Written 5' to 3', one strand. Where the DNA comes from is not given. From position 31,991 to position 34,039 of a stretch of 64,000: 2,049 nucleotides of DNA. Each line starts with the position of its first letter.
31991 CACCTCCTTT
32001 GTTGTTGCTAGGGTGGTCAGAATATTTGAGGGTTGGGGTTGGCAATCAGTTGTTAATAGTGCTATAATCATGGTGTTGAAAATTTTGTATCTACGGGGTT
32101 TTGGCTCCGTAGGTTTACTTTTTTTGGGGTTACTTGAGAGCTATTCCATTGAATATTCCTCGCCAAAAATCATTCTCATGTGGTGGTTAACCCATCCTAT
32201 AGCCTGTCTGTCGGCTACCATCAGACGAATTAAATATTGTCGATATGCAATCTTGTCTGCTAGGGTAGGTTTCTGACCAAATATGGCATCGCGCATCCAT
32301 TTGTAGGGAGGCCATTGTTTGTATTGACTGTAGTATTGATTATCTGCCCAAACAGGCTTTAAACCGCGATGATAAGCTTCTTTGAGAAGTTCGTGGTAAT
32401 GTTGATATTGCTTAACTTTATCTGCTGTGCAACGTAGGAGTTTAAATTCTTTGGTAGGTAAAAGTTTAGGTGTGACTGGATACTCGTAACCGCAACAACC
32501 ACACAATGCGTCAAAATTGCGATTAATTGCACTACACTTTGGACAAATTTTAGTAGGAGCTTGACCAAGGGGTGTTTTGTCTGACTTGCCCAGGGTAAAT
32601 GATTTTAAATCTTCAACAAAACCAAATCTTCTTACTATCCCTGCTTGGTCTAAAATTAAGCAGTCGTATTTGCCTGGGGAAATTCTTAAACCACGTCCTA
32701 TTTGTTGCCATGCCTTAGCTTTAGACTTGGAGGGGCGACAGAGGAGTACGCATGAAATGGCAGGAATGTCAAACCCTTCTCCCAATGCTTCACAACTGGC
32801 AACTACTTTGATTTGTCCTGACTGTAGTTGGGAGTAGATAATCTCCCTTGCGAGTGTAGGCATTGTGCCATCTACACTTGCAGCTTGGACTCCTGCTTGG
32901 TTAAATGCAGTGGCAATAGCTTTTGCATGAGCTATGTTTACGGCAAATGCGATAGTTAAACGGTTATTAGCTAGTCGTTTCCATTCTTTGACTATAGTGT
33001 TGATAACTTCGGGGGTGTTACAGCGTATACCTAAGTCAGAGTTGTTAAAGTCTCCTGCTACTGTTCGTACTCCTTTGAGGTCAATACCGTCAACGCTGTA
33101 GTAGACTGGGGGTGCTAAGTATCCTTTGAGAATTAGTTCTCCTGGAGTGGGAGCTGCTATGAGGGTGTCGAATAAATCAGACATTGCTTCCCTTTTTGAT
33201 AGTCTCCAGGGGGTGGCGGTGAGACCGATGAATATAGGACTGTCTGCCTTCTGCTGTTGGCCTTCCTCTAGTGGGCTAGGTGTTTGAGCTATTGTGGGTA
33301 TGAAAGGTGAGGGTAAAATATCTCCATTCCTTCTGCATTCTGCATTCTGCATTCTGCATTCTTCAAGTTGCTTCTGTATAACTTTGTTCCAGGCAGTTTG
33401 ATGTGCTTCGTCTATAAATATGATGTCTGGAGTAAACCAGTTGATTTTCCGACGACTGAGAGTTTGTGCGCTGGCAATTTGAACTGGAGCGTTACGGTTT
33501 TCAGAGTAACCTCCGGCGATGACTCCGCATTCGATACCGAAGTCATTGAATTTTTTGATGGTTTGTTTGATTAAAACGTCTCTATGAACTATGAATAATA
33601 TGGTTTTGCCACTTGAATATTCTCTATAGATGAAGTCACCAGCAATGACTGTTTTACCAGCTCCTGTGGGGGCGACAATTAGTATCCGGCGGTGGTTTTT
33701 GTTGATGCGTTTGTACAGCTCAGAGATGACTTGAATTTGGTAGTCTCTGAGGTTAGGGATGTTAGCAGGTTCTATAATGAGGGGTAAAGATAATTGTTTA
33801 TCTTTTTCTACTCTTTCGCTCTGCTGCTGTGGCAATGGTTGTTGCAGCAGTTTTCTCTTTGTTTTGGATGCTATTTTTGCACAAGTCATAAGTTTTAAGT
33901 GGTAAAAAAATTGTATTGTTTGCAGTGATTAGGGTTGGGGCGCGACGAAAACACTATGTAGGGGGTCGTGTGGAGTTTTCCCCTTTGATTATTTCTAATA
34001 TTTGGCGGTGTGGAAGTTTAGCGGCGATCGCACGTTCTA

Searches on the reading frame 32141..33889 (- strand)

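Call 7: search_protein_families(library=pfam, proteins=[window:32141-33889:-], max_evalue=0.001)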
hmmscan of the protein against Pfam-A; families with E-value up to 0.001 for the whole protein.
window:32141-33889:- (582 aa): 4 families
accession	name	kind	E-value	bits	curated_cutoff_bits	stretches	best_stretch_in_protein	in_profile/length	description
PF04851.21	ResIII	-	9.6e-24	84.6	22.5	1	46-227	3-162/164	Type III restriction enzyme, res subunit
PF00271.37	Helicase_C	-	4.7e-15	56.2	23.5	1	305-403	11-109/110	Helicase conserved C-terminal domain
PF00270.35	DEAD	-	2.4e-08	34.4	26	1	49-177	2-140/167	DEAD/DEAH box helicase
PF18766.7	SWI2_SNF2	-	0.00041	20.5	26.7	0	50-244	1-171/221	SWI2/SNF2 ATPase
